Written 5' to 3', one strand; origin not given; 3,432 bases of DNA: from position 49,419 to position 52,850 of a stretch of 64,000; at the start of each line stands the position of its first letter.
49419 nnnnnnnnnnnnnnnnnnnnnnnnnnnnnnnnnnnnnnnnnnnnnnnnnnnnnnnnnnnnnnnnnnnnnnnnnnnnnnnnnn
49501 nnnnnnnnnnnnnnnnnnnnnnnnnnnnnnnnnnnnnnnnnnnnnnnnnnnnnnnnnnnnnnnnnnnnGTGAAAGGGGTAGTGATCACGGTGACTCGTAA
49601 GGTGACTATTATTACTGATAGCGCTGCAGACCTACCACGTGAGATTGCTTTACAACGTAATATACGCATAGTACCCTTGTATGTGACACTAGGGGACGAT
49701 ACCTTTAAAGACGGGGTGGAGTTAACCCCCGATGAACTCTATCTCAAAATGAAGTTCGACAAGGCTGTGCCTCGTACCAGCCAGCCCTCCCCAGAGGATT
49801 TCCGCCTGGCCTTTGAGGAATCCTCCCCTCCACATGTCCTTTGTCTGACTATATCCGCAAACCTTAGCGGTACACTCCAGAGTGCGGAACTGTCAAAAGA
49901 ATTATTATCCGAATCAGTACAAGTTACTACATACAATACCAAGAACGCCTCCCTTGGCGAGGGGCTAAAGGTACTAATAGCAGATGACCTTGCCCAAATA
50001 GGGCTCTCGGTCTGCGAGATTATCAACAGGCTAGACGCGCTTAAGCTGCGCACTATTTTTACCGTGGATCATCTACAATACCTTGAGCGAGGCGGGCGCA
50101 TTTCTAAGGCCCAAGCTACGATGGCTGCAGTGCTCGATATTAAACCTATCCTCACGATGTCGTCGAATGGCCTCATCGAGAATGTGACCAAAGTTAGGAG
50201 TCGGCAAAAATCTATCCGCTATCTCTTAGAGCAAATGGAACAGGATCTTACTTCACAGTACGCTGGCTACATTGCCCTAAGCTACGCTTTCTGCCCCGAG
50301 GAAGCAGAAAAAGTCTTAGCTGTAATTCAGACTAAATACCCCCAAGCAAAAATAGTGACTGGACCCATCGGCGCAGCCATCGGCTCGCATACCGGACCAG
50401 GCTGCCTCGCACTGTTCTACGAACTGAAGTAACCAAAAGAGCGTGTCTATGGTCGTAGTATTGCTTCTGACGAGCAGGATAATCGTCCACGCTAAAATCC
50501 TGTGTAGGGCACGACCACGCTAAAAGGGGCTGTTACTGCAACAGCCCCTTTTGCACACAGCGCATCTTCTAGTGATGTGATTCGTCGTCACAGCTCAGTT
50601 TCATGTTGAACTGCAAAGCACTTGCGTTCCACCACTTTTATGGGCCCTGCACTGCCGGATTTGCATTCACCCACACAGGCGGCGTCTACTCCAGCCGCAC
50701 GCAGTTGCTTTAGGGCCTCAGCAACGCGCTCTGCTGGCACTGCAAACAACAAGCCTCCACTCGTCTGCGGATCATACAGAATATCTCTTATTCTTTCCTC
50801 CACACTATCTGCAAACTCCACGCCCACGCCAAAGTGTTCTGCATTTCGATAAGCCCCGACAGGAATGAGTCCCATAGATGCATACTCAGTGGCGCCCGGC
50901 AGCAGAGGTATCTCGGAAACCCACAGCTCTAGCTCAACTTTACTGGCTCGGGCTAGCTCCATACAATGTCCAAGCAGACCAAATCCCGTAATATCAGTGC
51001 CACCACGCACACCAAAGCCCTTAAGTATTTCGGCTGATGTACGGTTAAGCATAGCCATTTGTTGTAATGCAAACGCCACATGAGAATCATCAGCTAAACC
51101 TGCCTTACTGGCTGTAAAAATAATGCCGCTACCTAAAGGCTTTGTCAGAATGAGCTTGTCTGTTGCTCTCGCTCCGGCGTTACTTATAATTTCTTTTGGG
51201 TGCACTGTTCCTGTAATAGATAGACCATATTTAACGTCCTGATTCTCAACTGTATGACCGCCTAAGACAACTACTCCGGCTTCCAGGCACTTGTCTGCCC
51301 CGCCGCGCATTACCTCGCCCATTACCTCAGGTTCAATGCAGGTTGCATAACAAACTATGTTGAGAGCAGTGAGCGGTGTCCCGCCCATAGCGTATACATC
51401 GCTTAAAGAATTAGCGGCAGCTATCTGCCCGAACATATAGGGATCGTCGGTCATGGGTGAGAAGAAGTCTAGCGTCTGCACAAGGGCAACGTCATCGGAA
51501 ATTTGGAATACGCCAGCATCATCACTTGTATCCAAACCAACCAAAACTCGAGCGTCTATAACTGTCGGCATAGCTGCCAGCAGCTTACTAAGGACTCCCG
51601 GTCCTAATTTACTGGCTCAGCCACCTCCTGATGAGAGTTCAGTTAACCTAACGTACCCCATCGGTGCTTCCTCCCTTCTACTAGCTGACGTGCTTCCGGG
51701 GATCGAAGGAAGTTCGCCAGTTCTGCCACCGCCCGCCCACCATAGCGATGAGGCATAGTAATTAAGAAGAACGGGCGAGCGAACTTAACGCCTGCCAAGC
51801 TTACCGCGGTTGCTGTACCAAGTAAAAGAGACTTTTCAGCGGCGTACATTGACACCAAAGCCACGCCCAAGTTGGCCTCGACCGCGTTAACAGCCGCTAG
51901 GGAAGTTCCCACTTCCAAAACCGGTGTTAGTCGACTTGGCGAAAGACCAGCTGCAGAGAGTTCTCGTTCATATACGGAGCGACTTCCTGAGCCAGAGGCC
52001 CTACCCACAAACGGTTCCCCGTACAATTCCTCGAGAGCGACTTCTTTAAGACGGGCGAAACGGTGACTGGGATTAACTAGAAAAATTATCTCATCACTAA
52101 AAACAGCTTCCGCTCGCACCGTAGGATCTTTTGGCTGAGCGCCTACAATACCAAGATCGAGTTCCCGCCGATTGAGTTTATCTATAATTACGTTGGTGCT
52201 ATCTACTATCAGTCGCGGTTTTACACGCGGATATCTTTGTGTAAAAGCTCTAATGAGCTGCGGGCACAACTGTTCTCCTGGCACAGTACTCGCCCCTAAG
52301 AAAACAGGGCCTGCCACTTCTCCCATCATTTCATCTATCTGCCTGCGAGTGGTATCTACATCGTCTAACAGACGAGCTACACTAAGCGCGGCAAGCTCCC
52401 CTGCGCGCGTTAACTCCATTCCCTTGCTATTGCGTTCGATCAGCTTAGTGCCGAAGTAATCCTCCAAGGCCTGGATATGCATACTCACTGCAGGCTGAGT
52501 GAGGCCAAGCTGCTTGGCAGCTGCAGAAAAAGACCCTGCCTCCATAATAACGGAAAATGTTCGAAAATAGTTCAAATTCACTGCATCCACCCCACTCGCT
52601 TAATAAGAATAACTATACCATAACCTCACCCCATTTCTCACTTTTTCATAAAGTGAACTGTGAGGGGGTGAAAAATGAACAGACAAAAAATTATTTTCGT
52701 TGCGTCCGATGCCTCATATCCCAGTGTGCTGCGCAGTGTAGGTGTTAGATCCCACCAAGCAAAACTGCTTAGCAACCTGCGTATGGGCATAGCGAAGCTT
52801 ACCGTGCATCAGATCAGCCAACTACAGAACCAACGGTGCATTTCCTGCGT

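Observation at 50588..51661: selD is itself a selenoprotein (UGA at 51617-51619) and overlaps the LysR gene 3' end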

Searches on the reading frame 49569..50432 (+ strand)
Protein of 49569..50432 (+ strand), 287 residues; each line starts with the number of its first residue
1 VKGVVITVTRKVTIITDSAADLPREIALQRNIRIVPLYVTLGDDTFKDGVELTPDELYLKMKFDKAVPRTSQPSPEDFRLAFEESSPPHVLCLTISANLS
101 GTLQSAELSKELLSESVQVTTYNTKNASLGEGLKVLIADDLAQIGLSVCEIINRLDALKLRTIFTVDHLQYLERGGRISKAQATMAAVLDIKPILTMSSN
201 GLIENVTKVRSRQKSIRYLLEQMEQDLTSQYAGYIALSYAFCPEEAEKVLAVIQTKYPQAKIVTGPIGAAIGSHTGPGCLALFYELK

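Call 8: search_protein_families(library=ncbifam, proteins=[window:49569-50432:+])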
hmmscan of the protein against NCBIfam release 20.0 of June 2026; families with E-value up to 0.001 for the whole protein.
window:49569-50432:+ (287 aa): 2 families
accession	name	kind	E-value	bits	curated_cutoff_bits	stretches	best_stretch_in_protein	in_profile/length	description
TIGR00762.1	DegV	domain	1.8e-83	279.9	99.7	1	13-284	2-275/276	DegV family EDD domain-containing protein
NF038249.1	fatty_FakB1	equivalog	2.8e-44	151.4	350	1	11-284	2-279/286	fatty acid kinase binding subunit FakB1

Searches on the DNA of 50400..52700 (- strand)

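Call 12: search_rna_families(source=window, start=51400, end=51800, threshold=evalue, max_evalue=10, show_alignments=3)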
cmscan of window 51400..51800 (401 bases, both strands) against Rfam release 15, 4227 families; matches with E-value up to 10: 0.
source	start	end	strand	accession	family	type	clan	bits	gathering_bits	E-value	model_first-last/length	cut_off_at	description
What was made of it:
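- On Rfam SECIS families (RF00031, RF01988-RF01991): No match in 51400-51800 at E <= 10 (call 12).
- Rfam has no match at the site even at E <= 10 (call 12).
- Tried and rejected: Rfam at permissive threshold on 51400-51800: no family matches the selD hairpin (call 12).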

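Call 47: search_dna_similar(query=window:50400-52700:-, collection=plasmids, mode=near, max_rows=5)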
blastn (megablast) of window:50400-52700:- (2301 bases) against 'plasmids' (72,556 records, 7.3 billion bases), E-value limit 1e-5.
No match.
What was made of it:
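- Tried and rejected: Plasmid collection megablast: no match (call 47).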

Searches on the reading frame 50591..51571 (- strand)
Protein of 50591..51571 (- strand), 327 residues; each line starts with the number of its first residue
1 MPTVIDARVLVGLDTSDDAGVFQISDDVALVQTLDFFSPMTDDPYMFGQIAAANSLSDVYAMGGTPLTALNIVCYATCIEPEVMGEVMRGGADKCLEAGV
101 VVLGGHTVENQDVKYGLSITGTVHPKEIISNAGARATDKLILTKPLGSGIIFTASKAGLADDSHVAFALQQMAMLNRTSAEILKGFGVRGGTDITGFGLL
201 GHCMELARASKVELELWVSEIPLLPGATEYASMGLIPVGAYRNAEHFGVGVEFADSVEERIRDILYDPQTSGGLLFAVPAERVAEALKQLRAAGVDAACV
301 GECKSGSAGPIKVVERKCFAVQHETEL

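Call 15: find_related_loci(query=window:50591-51571:-, collection=genome_contigs, flank=4000)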
Query seq(327 aa) (327 aa) in genome_contigs; peptide patterns used: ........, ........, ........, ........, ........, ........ (x = any residue, [..] = any of these).
41 stretches matched a pattern; 6 encode a relative of the query (tblastn E <= 1e-3); 6 distinct loci.
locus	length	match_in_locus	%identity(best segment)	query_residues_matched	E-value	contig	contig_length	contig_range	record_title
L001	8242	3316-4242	63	5-313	5e-131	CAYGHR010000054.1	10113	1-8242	MAG TPA_asm: uncultured Peptococcaceae bacterium isolate ERP113451_co2_181 genome assembly, contig: NODE_4922_length_101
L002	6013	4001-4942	63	1-314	4e-130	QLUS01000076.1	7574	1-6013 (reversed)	MAG: Bacillota bacterium isolate HKB212 DDT20_76, whole genome shotgun sequence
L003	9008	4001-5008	60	1-324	1e-126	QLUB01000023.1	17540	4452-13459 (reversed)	MAG: candidate division NPL-UPA2 bacterium isolate GPS119 DDT37_23, whole genome shotgun sequence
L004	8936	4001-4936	46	1-310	1e-84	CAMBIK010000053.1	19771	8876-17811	MAG: Klebsiella pneumoniae isolate MH-21oct19-35 genome assembly, contig: MH-21oct19-C4059, whole genome shotgun sequenc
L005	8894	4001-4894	46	1-300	2e-84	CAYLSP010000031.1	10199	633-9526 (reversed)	MAG TPA_asm: uncultured Defluviitaleaceae bacterium isolate SRP242652_co2_40 genome assembly, contig: NODE_7120_length_1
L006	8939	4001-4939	64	1-313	1e-134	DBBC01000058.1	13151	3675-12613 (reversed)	MAG TPA_asm: Firmicutes bacterium UBA994 UBA994_contig_2538, whole genome shotgun sequence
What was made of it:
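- Tried and rejected: genome_contigs scan with the single protein: only 6 loci, and the window's own genome was not among them (call 15).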

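Call 18: find_related_loci(query=A1, collection=metagenome_contigs, flank=3000)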
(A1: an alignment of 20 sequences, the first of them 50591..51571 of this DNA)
Query A1 (327 aa) in metagenome_contigs; peptide patterns used: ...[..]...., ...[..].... (x = any residue, [..] = any of these).
600 stretches matched a pattern (row limit reached: there are more); 595 encode a relative of the query (tblastn E <= 1e-3); the best 80 are kept; 80 distinct loci.
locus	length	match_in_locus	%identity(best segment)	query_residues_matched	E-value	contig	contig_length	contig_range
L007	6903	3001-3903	51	1-302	3e-103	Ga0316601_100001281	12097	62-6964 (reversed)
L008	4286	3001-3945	50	1-313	4e-103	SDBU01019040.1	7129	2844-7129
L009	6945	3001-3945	49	1-313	3e-102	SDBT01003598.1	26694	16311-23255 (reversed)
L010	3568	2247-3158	51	1-302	9e-104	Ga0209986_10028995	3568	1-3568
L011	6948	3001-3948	52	1-315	1e-101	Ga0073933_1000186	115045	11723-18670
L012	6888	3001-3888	51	8-302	1e-100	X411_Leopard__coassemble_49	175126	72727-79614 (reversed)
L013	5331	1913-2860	50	1-314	2e-100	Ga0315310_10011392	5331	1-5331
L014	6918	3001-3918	51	1-302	1e-99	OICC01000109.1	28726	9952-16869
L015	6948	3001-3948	52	1-314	5e-100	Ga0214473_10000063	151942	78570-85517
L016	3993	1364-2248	52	1-296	2e-100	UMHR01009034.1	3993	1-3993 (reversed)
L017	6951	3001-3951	52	1-317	3e-99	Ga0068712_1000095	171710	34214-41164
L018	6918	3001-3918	51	1-302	3e-99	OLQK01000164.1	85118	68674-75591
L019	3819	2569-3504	49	6-315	3e-100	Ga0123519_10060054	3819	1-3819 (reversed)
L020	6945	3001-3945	51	1-314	2e-99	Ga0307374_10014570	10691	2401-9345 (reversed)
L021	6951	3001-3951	50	1-315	5e-99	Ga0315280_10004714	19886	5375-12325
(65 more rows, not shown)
